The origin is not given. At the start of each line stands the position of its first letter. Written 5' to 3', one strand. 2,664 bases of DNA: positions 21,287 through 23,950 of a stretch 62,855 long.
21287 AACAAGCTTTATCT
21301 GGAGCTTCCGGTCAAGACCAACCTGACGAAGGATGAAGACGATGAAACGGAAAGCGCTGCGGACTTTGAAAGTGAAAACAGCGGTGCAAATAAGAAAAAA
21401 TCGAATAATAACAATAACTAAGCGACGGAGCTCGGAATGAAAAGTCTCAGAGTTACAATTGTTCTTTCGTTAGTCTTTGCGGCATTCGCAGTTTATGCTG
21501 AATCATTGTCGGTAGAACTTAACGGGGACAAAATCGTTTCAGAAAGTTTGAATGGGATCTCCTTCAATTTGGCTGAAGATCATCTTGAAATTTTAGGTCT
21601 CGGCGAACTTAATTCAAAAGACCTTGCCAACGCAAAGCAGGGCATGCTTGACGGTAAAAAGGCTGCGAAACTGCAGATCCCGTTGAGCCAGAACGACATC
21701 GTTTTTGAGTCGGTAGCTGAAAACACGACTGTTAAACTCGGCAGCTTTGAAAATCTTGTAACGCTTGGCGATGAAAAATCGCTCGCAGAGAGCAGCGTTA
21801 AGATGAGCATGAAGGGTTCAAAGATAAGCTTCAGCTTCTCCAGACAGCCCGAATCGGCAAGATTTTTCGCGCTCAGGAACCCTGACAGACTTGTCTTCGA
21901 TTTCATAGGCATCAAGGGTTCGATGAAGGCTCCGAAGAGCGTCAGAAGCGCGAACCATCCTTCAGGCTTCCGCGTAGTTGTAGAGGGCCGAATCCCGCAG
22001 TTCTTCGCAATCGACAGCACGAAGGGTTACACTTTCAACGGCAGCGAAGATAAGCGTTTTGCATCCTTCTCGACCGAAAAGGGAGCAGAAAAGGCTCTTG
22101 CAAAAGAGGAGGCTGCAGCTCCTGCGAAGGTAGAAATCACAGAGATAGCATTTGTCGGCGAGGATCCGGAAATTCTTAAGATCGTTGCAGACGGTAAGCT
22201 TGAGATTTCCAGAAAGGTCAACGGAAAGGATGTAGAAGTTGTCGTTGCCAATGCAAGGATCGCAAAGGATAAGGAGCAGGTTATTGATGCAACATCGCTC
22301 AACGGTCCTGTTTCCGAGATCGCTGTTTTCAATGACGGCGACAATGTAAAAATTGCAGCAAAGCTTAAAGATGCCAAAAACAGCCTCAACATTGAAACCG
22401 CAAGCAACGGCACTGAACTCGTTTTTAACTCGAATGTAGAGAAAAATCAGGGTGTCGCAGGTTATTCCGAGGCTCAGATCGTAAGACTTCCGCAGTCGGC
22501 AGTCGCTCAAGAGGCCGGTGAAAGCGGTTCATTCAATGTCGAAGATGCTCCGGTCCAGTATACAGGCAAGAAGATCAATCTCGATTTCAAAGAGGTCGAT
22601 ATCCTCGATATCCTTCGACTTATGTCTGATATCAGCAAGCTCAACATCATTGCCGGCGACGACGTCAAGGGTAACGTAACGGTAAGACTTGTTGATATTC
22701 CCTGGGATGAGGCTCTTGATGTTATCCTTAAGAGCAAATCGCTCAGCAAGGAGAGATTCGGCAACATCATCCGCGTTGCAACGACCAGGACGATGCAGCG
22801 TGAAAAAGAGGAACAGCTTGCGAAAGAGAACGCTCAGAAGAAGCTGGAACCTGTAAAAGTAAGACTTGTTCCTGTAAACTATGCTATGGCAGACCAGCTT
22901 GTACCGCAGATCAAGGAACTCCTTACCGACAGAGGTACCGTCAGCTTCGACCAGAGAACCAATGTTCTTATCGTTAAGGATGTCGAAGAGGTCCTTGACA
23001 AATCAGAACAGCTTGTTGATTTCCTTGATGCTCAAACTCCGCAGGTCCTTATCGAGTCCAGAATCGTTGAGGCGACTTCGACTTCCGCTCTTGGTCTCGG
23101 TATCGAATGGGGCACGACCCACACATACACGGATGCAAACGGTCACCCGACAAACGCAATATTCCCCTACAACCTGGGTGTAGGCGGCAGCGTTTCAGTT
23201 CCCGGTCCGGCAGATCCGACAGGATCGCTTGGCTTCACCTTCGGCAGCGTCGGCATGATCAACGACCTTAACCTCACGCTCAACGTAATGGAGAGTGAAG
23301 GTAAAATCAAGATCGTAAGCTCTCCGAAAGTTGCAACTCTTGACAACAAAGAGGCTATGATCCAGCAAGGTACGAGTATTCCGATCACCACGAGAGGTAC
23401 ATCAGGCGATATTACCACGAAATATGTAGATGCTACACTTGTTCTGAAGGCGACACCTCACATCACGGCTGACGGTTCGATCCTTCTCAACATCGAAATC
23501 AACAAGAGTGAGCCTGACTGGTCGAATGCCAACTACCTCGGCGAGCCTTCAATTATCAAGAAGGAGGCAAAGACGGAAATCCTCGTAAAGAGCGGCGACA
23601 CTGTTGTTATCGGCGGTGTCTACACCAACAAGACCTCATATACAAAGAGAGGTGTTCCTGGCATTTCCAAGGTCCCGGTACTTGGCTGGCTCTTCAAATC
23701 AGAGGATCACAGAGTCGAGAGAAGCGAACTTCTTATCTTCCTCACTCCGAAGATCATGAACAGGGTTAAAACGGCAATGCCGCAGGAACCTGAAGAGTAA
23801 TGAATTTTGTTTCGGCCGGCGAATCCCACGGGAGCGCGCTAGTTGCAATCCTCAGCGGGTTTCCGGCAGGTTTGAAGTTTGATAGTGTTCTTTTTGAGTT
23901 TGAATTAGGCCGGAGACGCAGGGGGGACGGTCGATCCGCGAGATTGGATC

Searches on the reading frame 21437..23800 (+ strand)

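Call 75: search_protein_families(library=pfam, proteins=[window:21437-23800:+], max_evalue=0.00001)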
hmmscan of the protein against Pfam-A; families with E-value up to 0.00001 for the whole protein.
window:21437-23800:+ (787 aa): 3 families
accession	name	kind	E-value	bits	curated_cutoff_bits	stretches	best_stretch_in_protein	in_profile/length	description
PF00263.26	Secretin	-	2.1e-47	161.3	27.5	1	618-774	2-168/169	Bacterial type II and III secretion system protein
PF03958.22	Secretin_N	-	2.1e-10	41.1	28.2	1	475-536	1-69/69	Bacterial type II/III secretion system short domain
PF07660.19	STN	-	4e-07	30.2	28.4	1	402-447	1-49/52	Secretin and TonB N terminus short domain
